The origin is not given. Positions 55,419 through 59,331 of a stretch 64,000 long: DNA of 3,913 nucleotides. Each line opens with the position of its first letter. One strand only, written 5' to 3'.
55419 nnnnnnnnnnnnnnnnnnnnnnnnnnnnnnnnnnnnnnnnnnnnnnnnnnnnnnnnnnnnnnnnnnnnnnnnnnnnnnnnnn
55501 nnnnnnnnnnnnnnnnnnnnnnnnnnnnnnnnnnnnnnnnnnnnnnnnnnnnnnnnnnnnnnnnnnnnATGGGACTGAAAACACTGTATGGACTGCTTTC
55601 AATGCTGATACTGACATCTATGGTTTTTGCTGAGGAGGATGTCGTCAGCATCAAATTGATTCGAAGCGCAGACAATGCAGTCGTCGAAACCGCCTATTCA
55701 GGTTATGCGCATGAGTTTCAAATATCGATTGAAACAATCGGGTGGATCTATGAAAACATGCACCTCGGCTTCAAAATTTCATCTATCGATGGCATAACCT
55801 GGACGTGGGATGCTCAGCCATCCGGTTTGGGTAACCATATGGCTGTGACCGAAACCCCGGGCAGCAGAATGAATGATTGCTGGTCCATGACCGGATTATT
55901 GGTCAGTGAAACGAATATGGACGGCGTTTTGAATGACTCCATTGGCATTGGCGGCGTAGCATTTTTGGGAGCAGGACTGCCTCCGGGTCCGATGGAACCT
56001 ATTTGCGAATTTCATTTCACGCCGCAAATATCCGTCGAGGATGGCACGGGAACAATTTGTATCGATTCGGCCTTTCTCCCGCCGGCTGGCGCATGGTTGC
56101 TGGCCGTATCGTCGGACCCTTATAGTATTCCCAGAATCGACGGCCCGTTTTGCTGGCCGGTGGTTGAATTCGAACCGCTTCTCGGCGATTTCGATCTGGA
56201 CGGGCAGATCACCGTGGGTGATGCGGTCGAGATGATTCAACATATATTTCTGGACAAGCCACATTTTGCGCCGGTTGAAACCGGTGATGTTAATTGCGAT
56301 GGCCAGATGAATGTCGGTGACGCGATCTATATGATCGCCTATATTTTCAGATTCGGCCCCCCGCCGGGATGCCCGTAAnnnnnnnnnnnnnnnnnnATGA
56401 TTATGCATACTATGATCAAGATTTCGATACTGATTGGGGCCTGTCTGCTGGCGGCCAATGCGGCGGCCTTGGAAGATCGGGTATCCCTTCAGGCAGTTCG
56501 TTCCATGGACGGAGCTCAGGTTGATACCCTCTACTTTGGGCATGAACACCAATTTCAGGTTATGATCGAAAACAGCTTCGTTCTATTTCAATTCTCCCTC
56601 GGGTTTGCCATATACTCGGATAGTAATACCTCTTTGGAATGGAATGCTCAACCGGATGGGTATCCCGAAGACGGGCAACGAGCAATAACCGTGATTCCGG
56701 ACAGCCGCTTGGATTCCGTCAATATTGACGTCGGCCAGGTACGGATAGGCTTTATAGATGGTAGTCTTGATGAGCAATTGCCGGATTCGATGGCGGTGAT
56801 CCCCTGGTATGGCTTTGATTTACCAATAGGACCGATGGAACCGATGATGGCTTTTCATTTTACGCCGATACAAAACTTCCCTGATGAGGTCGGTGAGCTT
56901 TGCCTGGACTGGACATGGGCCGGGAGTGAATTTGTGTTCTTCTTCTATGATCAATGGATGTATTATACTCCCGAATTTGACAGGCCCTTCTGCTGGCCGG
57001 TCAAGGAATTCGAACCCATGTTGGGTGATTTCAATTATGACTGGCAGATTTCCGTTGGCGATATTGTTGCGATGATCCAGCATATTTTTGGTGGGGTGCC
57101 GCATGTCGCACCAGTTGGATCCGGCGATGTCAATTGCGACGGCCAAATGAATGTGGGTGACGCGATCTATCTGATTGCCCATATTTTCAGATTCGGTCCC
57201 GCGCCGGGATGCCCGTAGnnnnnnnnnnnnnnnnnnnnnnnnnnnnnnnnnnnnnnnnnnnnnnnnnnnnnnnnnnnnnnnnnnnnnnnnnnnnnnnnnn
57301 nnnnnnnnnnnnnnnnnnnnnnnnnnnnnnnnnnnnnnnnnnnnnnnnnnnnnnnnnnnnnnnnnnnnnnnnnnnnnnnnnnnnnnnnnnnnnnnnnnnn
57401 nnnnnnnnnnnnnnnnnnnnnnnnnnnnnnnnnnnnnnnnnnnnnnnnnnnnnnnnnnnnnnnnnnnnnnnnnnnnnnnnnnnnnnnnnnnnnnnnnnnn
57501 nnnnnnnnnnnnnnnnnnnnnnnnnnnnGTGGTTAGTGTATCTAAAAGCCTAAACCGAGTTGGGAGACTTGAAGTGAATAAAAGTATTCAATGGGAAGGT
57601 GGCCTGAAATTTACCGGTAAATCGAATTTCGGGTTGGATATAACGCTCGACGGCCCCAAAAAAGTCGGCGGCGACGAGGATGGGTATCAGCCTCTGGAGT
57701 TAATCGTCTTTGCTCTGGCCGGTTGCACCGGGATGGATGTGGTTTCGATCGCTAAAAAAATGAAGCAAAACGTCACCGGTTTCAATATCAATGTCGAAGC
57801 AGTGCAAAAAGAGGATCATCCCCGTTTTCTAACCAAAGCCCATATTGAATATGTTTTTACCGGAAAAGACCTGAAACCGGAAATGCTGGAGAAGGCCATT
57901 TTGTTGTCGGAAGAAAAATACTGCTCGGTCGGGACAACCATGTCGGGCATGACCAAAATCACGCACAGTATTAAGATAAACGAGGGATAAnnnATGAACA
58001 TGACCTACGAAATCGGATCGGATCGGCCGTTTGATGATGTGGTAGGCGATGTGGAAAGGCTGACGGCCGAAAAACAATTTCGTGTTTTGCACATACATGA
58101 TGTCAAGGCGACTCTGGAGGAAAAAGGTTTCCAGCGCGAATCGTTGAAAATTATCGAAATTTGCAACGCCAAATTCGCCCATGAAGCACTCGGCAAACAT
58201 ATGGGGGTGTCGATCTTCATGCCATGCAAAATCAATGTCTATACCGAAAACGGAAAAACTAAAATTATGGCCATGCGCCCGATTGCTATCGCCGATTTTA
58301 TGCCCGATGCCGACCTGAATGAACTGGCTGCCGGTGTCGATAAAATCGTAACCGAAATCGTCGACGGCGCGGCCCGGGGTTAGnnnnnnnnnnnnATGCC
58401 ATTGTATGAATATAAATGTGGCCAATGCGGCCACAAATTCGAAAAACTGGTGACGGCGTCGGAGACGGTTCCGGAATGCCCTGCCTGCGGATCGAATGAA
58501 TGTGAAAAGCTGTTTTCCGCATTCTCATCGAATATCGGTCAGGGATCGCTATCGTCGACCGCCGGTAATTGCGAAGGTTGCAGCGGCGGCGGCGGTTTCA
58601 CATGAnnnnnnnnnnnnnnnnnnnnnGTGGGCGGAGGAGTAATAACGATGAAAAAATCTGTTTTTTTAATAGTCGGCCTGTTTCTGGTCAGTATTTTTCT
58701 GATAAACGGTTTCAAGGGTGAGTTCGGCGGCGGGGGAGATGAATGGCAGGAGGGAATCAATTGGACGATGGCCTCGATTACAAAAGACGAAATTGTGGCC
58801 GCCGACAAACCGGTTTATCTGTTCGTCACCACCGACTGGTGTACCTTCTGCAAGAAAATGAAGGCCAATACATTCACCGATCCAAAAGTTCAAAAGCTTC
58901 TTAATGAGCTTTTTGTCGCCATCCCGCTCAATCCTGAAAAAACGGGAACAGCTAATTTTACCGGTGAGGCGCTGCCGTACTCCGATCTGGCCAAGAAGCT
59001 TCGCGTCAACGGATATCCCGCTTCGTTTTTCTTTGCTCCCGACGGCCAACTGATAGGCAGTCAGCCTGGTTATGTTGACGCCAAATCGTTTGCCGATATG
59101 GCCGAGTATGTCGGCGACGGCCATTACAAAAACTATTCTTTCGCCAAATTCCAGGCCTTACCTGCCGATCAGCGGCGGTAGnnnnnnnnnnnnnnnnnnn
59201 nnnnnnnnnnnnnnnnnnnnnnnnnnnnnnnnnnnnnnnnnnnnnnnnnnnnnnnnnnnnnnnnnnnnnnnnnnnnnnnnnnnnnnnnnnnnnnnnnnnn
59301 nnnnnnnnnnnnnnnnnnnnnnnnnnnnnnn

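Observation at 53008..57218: Tandem array of five secreted paralogs (novel approx. 170-aa domain + dockerin-like tail) just downstream of a tRNA-Lys pair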

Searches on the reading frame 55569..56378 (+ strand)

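Call 3: search_protein_families(library=pfam, proteins=[window:55569-56378:+], max_evalue=1)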
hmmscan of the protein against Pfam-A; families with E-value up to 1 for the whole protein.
window:55569-56378:+ (269 aa): 1 family
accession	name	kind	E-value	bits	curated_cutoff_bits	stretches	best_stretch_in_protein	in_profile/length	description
PF00404.24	Dockerin_1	-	6.2e-07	30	22.9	1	205-259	1-56/57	Dockerin type I domain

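Call 64: search_protein_families(library=ncbifam, proteins=[window:55569-56378:+], max_evalue=1)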
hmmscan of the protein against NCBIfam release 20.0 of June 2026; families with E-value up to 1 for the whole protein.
window:55569-56378:+ (269 aa): 1 family
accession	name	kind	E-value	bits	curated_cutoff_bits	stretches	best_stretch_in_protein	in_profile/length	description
NF049990.1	CellobisidaseCelK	equivalog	0.026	12.7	1700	1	201-260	825-883/889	cellulose 1,4-beta-cellobiosidase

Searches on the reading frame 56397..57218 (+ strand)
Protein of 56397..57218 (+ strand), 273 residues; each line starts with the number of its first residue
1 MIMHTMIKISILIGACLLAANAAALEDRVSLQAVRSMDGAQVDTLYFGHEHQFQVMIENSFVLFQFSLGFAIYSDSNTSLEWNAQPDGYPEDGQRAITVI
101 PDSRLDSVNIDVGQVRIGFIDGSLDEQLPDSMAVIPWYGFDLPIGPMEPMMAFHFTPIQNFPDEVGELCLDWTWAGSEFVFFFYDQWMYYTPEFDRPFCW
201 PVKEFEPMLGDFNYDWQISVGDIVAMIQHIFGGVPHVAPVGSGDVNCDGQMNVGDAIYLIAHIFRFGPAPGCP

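Call 3: search_protein_families(library=pfam, proteins=[window:56397-57218:+], max_evalue=1)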
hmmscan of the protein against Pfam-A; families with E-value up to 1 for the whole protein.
window:56397-57218:+ (273 aa): 1 family
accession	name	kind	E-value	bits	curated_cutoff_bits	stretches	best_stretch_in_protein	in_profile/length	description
PF00404.24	Dockerin_1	-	4.5e-06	27.2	22.9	1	209-263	1-56/57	Dockerin type I domain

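Call 64: search_protein_families(library=ncbifam, proteins=[window:56397-57218:+], max_evalue=1)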
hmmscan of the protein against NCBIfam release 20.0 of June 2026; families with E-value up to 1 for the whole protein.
window:56397-57218:+ (273 aa): 0 families

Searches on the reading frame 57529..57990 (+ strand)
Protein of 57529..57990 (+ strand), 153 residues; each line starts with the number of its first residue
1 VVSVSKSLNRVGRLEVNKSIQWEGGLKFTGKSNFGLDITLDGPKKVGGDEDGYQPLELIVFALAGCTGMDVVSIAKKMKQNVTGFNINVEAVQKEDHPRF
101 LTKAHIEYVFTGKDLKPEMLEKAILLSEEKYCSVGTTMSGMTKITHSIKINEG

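Call 18: search_protein_families(library=pfam, proteins=[window:57529-57990:+], max_evalue=0.001)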
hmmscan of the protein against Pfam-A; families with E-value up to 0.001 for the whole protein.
window:57529-57990:+ (153 aa): 1 family
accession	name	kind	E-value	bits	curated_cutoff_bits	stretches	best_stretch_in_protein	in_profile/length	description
PF02566.24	OsmC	-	1e-16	61.6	27.5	1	48-146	1-99/100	OsmC-like protein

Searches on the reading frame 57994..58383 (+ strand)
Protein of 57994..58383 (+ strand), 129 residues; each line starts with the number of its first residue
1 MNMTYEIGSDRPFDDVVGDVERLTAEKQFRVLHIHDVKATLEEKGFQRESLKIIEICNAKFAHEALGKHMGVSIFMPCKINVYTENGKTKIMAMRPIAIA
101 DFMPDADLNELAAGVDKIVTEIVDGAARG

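Call 18: search_protein_families(library=pfam, proteins=[window:57994-58383:+], max_evalue=0.001)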
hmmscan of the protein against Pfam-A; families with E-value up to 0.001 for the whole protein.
window:57994-58383:+ (129 aa): 1 family
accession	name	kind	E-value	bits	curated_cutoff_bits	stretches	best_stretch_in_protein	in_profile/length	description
PF03625.19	DUF302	-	4.4e-18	65.4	23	1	35-96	1-63/63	Domain of unknown function DUF302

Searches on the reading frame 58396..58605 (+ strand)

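Call 18: search_protein_families(library=pfam, proteins=[window:58396-58605:+], max_evalue=0.001)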
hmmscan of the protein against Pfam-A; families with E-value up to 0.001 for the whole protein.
window:58396-58605:+ (69 aa): 1 family
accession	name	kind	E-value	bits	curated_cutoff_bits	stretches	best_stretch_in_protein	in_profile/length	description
PF09723.15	Zn_ribbon_8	-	1.2e-15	57.7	34.4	1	1-40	1-41/41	Zinc ribbon domain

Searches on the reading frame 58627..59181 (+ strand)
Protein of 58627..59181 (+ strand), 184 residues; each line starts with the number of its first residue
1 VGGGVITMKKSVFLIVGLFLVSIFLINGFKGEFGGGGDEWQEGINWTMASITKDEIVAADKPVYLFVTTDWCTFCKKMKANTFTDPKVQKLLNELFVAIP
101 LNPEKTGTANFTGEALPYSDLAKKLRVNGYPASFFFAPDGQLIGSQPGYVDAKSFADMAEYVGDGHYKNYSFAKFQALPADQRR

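Call 18: search_protein_families(library=pfam, proteins=[window:58627-59181:+], max_evalue=0.001)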
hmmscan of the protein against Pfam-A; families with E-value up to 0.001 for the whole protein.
window:58627-59181:+ (184 aa): 4 families
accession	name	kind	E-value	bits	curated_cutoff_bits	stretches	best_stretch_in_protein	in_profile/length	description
PF13098.12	Thioredoxin_2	-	4.3e-15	56.4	27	1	60-158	5-103/104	Thioredoxin-like domain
PF03190.21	Thioredox_DsbH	-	3.1e-09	37.4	27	1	52-143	29-116/163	Protein of unknown function, DUF255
PF13899.12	Thioredoxin_7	-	2.5e-07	31.2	27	1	57-138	14-83/83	Thioredoxin-like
PF00085.26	Thioredoxin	-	0.00018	21.9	23.5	0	54-157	12-99/103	Thioredoxin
